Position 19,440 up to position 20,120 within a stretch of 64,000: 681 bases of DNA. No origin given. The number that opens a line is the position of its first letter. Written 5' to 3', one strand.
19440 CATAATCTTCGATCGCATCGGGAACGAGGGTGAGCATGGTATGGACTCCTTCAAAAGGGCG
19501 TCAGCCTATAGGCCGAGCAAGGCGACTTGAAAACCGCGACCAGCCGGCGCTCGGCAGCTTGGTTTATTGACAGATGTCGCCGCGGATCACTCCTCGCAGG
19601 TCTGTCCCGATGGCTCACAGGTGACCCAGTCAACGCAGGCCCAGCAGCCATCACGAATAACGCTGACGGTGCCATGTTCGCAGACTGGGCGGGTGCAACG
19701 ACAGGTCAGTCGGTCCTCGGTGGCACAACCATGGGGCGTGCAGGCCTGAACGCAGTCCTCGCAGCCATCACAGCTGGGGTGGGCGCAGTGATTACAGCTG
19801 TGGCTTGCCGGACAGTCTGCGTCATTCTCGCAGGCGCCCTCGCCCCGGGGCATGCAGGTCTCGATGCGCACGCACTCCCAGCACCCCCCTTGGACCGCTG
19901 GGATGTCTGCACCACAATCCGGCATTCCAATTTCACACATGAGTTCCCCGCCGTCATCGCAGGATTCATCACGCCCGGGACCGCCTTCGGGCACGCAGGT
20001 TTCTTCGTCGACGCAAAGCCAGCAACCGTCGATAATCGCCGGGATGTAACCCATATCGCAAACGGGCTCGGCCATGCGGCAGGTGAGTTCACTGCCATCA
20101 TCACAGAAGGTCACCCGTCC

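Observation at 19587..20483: Lipoprotein built from a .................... cysteine module repeated about four times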

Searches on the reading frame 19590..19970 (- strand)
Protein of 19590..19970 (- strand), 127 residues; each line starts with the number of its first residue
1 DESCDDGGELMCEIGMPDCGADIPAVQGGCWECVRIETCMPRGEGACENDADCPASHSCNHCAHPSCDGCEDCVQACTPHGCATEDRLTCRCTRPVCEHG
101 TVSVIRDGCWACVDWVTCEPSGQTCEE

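Call 18: search_protein_families(library=pfam, alignment_id=A2, max_evalue=10)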
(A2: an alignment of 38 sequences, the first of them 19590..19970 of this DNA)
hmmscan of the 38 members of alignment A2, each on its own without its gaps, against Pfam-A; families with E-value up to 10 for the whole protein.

A. member 1, window:19590-19970:- (127 aa): 0 families

B. families by the number of members that match (of 38 scanned): 2 families
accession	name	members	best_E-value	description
PF21432.3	56B_RHH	1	0.17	56B-like, Ribbon-helix-helix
PF25142.1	CUB_CDCP1_4th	1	9.9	CDCP1 forth CUB domain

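Call 20: search_solved_structures(query=A2, max_evalue=10, show_alignments=3)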
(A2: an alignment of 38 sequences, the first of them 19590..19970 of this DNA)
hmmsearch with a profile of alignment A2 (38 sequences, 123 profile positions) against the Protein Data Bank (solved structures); distinct sequences matched with E-value up to 10: 3.
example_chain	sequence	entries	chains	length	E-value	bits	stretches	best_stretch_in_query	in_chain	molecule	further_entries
8zuf_B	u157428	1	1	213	0.63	13.3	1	28-51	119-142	MOW15-22 RBD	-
7sba_A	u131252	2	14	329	0.87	12.8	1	52-75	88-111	Cas7d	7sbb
9c6o_B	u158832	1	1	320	2.1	11.6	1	28-51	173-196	MOW15-22 RBD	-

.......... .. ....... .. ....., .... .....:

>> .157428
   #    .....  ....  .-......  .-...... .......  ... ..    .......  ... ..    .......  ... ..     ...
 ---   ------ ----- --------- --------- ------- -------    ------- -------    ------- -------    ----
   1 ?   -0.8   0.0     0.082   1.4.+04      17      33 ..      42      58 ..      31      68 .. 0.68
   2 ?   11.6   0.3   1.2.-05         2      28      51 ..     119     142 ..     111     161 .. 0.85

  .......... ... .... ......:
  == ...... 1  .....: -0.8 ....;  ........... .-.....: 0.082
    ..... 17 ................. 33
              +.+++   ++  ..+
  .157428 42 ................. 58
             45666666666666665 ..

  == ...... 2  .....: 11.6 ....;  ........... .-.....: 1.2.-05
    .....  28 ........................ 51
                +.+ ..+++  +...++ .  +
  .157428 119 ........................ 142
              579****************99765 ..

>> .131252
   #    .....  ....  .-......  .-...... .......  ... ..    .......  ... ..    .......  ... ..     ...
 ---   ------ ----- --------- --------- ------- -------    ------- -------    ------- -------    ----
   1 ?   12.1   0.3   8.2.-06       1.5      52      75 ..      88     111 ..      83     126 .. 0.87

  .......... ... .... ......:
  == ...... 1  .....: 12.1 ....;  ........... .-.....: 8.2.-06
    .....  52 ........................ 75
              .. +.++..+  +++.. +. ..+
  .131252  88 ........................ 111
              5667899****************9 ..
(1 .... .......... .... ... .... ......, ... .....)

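Call 25: predict_structure(alignment_id=A2)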
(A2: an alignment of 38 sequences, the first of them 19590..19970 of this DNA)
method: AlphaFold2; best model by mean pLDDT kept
length: 127 residues; sequences in the alignment: 38
mean_pLDDT: 90.2   pTM: 0.64
mean pLDDT of the five models: 90.2, 89.2, 88.9, 88.0, 85.0
residues with pLDDT >= 90: 87; 70-90: 33; 50-70: 7; < 50: 0
segments of 3 or more residues with pLDDT < 50: none
pLDDT, mean of each block of 10 residues (from residue 1): 92 94 94 90 75 92 84 90 96 92 96 96 80
secondary structure, 60 per line:
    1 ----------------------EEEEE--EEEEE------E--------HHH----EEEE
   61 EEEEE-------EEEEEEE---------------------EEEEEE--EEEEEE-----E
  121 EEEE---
elements in order: E23-27 E30-34 E57-65 E73-79 E101-106 E109-114 E120-124
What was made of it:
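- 19845..19970 (-): Module A copy 3 (aa 172-213; Cys175, 183, 190, 201, 204, 210). It is part of the A-B-A' model with pLDDT 90.2 (call 25).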

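Call 37: fold_search(model_id=the predicted structure, library=pdb)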
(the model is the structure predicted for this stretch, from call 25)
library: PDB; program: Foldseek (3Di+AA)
matches with E <= 10: 98; with E <= 0.001: 0
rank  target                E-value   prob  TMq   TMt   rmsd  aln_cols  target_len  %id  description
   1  2m48_MODEL_1_A        7.2e-01  0.02  0.13  0.12  41.3       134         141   19  Solution Structure of IBR-RING2 Tandem Domain from Parkin (released 2013-05-15)
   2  7do4_A                9.4e-01  0.06  0.20  0.18  11.8       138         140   13  Crystal structure of CD97-CD55 complex (released 2021-09-22)
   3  7pfp_C                9.4e-01  0.06  0.23  0.11   9.4       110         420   18  Full-length cryo-EM structure of the native human uromodulin (UMOD)/Tamm-Horsfall protein (THP) filament (released 2022-03-16)
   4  7q3n_U                1.1e+00  0.07  0.24  0.15   9.6       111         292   19  Cryo-EM of the complex between human uromodulin (UMOD)/Tamm-Horsfall protein (THP) and the FimH lectin domain from uro (released 2022-03-16)
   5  7pfp_A                1.1e+00  0.06  0.23  0.09   9.4       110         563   19  Full-length cryo-EM structure of the native human uromodulin (UMOD)/Tamm-Horsfall protein (THP) filament (released 2022-03-16)
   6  6pol_B                1.4e+00  0.03  0.19  0.18  14.3       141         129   16  Crystal structure of the human NELL1 EGF1-3-Robo3 FN1 complex (released 2020-05-06)
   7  9lvj_L                2.6e+00  0.07  0.18  0.04   6.6        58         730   16  Cryo-EM structure of Sestrin2 bound human GATOR2 complex (released 2025-08-13)
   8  9oz8_B                2.6e+00  0.02  0.17  0.05  12.5       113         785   18  Cryo-EM structure of chicken NEL dimer bound with one human NICOL. (released 2026-02-25)
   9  9qpq_F                2.8e+00  0.05  0.26  0.09   8.3       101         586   16  The structure of the COPI leaf bound to GOLPH3 (released 2025-10-22)
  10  9lwf_A                3.2e+00  0.08  0.19  0.04   6.2        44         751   20  Cryo-EM structure of dual sensor bound GATOR2 complex (released 2025-08-13)
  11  9lwf_K                3.6e+00  0.07  0.18  0.04   6.2        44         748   20  Cryo-EM structure of dual sensor bound GATOR2 complex (released 2025-08-13)
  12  1gq1_A                3.6e+00  0.02  0.15  0.06   8.5        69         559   16  CYTOCHROME CD1 NITRITE REDUCTASE, Y25S mutant, OXIDISED FORM (released 2002-11-28)
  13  8oui_D                3.6e+00  0.01  0.09  0.11  13.6        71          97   18  Complex of ASCT2 with Suppressyn (released 2024-05-01)
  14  2l1s_MODEL_1_A        3.9e+00  0.11  0.18  0.26   3.1        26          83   12  Yp_001336205.1 (released 2010-08-18)
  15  4uuy_A                3.9e+00  0.06  0.19  0.10   5.9        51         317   10  Structural Identification of the Vps18 beta-propeller reveals a critical role in the HOPS complex stability and functi (released 2014-10-29)
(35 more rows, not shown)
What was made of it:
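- Closest known: EGF-like domains. Same: EGF arrays are the top, non-significant, Foldseek neighbours (call 37).
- The top, non-significant, Foldseek hits are EGF or furin-repeat arrays: CD97, uromodulin, NELL1, EMR2, RSPO2 (call 37). The best Foldseek E-value is 0.72, with probability <=0.11 (call 37).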

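Call 42: search_protein_representatives(alignment_id=A2)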
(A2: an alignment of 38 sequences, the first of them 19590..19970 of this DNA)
Query: 38 sequences, 123 profile positions. Proteins with E-value up to 0.001 (for the whole library): 329; up to 1e-10: 193; up to 1e-30: 77. The best 150 are listed.
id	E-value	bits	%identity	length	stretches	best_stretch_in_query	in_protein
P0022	3.9e-191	640.6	-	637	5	1-122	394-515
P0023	2.1e-152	515.5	-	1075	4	2-122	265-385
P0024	1.8e-138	470.5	-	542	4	1-121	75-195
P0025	2.9e-136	463.4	-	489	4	1-122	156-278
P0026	4.5e-133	453.1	-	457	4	2-122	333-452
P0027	3.9e-122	417.7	-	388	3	2-122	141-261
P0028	1.9e-121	415.5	-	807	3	1-122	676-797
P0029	9.9e-119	406.7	-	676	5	2-121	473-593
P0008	8.1e-109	374.7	-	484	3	1-122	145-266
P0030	2.1e-106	366.9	-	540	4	1-121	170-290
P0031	1.3e-98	341.8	-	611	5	3-120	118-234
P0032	2.0e-98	341.1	-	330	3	1-120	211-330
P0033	3.4e-95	330.7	-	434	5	12-122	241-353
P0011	4.0e-86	301.4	-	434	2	1-120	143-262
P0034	6.6e-84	294.2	-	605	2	1-122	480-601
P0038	5.8e-80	281.5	-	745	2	1-121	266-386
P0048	4.3e-60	217.3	-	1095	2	1-121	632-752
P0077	3.8e-39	149.7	-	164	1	1-121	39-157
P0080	3.2e-38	146.7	-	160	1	4-120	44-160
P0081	9.9e-38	145.1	-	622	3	2-86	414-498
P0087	8.1e-35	135.7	-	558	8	3-73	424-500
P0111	1.7e-24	102.3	-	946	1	1-80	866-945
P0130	6.2e-22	94.1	-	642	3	3-121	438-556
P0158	2.5e-18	82.5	-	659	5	2-77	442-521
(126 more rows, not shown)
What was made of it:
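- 329 clusters at E<=1e-3 among 1.84 billion representatives, 77 of them at <=1e-30 (call 42).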

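Call 45: search_protein_families(library=pfam, proteins=[P0023, P0028, P0048, P0111, P0038, P0029, P0022, P0130, P0158, P0081], max_evalue=0.01)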
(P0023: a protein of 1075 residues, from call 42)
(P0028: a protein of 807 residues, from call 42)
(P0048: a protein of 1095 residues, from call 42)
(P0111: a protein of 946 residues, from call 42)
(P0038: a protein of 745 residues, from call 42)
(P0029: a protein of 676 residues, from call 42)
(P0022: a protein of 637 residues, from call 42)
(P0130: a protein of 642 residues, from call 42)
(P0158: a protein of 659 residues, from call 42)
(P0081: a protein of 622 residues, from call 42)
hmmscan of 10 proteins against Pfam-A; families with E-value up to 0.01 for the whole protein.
P0023 (1075 aa): 0 families

P0028 (807 aa): 0 families

P0048 (1095 aa): 2 families
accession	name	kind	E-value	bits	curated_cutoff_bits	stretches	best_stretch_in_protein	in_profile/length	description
PF00050.26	Kazal_1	-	1.1e-30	105.8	21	7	293-332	3-49/49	Kazal-type serine protease inhibitor domain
PF07648.20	Kazal_2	-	4.8e-11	43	22.8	4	219-248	4-34/48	Kazal-type serine protease inhibitor domain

P0111 (946 aa): 0 families

P0038 (745 aa): 0 families

P0029 (676 aa): 0 families

P0022 (637 aa): 0 families

P0130 (642 aa): 1 family
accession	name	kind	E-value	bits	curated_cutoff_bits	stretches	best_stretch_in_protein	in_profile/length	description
PF02822.19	Antistasin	-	9.6e-06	26.5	21.2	1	172-196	1-26/26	Antistasin family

P0158 (659 aa): 0 families

P0081 (622 aa): 0 families

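Call 49: search_protein_families(library=pfam, alignment_id=A4, max_evalue=0.001)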
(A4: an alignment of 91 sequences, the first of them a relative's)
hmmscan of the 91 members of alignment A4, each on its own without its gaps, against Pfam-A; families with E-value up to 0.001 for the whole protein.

A. member 1, P0022 (637 aa): 0 families

B. families by the number of members that match (of 91 scanned): 12 families
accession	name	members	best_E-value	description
PF00050.26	Kazal_1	11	1.1e-30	Kazal-type serine protease inhibitor domain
PF07648.20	Kazal_2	8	4.8e-11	Kazal-type serine protease inhibitor domain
PF02822.19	Antistasin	2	1.3e-06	Antistasin family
PF01483.27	P_proprotein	1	4.7e-13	Proprotein convertase P-domain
PF13620.12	CarboxypepD_reg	1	1.4e-08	Carboxypeptidase regulatory-like domain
PF13884.11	Peptidase_S74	1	3.4e-07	Chaperone of endosialidase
PF17210.9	SdrD_B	1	3.5e-07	SdrD B-like domain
PF01456.22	Mucin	1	1.4e-06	Mucin-like glycoprotein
PF13715.12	CarbopepD_reg_2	1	3.3e-06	CarboxypepD_reg-like domain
PF22807.2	TrAA12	1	7.7e-06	TrAA12-like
PF06390.17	NESP55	1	0.00023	Neuroendocrine-specific golgi protein P55 (NESP55)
PF22444.1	PaaX-like_Fer-like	1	0.001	PaaX-like, ferredoxin-like domain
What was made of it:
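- Kazal_1 in 11 of 91 long representatives and Antistasin in 2 of 91; every other Pfam family is a singleton (call 49).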

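Call 54: find_encoding_contigs(protein=P0048, flank=10000, max_places=2)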
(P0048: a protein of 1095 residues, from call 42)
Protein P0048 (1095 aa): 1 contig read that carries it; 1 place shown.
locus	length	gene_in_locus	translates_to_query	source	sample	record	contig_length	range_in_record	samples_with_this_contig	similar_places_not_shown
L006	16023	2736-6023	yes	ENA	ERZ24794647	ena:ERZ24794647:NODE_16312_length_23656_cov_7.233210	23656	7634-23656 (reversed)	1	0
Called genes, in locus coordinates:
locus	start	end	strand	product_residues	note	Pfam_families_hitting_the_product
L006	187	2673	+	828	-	PF08448:PAS_4 (faint), PF12860:PAS_7, PF00989:PAS, PF13188:PAS_8, PF13426:PAS_9, PF08447:PAS_3 (weak), PF00990:GGDEF, PF00563:EAL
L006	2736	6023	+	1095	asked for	PF07648:Kazal_2 (weak), PF00050:Kazal_1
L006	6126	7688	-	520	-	PF01553:Acyltransferase, PF12146:Hydrolase_4, PF00561:Abhydrolase_1 (weak), PF12697:Abhydrolase_6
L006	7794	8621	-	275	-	-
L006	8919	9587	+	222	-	-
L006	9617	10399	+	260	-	PF17131:TP_0789-like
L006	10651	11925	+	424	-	-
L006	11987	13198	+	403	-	-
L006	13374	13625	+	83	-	PF00550:PP-binding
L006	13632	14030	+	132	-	PF07977:FabA, PF22818:ApeI-like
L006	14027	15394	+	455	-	PF00501:AMP-binding, PF13193:AMP-binding_C (weak)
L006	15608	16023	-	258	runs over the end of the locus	PF14765:PS-DH (faint)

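Call 55: find_encoding_contigs(protein=P0087, flank=8000, max_places=2)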
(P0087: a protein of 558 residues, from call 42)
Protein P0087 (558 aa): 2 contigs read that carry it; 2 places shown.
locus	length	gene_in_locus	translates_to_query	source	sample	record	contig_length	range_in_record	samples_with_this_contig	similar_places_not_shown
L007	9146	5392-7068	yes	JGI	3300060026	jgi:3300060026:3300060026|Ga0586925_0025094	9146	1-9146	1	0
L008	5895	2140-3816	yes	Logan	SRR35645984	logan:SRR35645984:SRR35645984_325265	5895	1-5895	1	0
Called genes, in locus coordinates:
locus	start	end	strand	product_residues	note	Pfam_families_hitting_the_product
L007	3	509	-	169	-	?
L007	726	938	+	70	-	-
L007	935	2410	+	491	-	PF00474:SSF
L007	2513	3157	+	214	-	PF01865:PhoU_div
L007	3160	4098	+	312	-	PF01384:PHO4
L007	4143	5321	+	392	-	PF03712:Cu2_monoox_C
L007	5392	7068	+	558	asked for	-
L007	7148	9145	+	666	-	?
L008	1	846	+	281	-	?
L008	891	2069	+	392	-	PF03712:Cu2_monoox_C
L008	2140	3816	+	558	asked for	-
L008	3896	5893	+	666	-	?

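Call 81: find_homologous_proteins(query=A2, max_evalue=0.001)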
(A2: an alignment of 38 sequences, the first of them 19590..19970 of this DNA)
Query A2 (38 sequences) (127 aa, profile of the alignment): 54 proteins with E <= 0.001 among 366 candidates.
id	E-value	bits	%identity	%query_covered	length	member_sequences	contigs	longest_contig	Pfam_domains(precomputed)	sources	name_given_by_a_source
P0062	5.9e-43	164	51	94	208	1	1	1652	-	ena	-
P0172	1.5e-42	162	48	98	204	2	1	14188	-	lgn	-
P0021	2.2e-42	162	48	89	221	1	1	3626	-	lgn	-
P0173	7.0e-42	160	47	94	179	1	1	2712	-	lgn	-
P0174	1.2e-41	159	49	94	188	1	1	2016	-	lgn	-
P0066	1.6e-41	159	39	92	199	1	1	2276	-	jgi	jgi:hypothetical protein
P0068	2.5e-41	158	49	94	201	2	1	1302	-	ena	-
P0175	2.3e-40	155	50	93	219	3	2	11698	-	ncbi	-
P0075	7.9e-40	154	45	94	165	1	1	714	-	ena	-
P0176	1.4e-39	153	47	94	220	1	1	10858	-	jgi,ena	-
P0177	1.1e-38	150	52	81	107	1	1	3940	-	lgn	-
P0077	1.2e-38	150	53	92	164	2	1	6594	-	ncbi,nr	ncbi:MAG: hypothetical protein IT378_24405 [Sandaracinaceae bacterium]|nr:hypothetical protein [Sand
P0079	4.1e-38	148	46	93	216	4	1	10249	-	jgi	jgi:hypothetical protein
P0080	9.9e-38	147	49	91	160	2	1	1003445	-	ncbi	-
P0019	5.1e-37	144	48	94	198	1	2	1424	-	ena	-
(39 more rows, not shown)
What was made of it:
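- Closest known: Kazal- and Antistasin-type protease-inhibitor modules. Same: A/B modules are physically fused to Kazal in 11/91 and 9/54 relatives, and to Antistasin in 2/91 (calls 49, 81).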

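Call 82: find_encoding_contigs(protein=P0080, flank=8000, max_places=2)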
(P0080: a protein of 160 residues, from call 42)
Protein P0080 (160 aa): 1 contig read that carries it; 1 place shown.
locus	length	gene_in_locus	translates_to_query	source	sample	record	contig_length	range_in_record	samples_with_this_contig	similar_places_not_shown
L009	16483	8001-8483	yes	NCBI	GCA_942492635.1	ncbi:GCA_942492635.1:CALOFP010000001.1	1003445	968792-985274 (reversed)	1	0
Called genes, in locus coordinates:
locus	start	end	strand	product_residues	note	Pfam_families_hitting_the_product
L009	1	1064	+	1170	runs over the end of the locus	PF07719:TPR_2 (faint), PF13174:TPR_6 (faint), PF13424:TPR_12 (faint), PF13428:TPR_14 (faint), PF13432:TPR_16 (faint), PF14559:TPR_19 (faint), PF13176:TPR_7 (faint)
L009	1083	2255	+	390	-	-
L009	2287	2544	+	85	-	-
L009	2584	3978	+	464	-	-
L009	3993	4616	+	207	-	-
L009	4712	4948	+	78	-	PF01106:NifU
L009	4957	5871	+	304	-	PF02445:NadA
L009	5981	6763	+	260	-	PF05690:ThiG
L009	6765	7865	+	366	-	PF04055:Radical_SAM, PF06968:BATS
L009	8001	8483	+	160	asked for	-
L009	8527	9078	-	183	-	PF01694:Rhomboid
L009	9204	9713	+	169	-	-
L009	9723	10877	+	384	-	PF05816:TelA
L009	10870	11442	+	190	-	PF13785:DUF4178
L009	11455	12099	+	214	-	PF04307:YdjM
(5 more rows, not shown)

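Call 83: find_encoding_contigs(protein=P0077, flank=5000, max_places=2)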
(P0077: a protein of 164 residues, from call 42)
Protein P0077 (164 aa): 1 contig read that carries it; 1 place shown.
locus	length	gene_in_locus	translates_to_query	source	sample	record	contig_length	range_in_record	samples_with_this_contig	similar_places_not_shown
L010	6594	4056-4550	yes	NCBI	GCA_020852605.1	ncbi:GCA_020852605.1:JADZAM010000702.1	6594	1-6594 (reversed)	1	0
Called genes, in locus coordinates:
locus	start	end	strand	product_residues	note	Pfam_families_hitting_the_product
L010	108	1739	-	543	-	-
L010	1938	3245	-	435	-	PF04052:TolB_N, PF07676:PD40 (faint), PF26549:Tricorn_N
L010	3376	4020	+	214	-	-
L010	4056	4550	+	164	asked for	-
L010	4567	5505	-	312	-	PF02779:Transket_pyr, PF02780:Transketolase_C, PF22613:Transketolase_C_1 (weak)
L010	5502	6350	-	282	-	PF13292:DXP_synthase_N, PF00456:Transketolase_N, PF00676:E1_dh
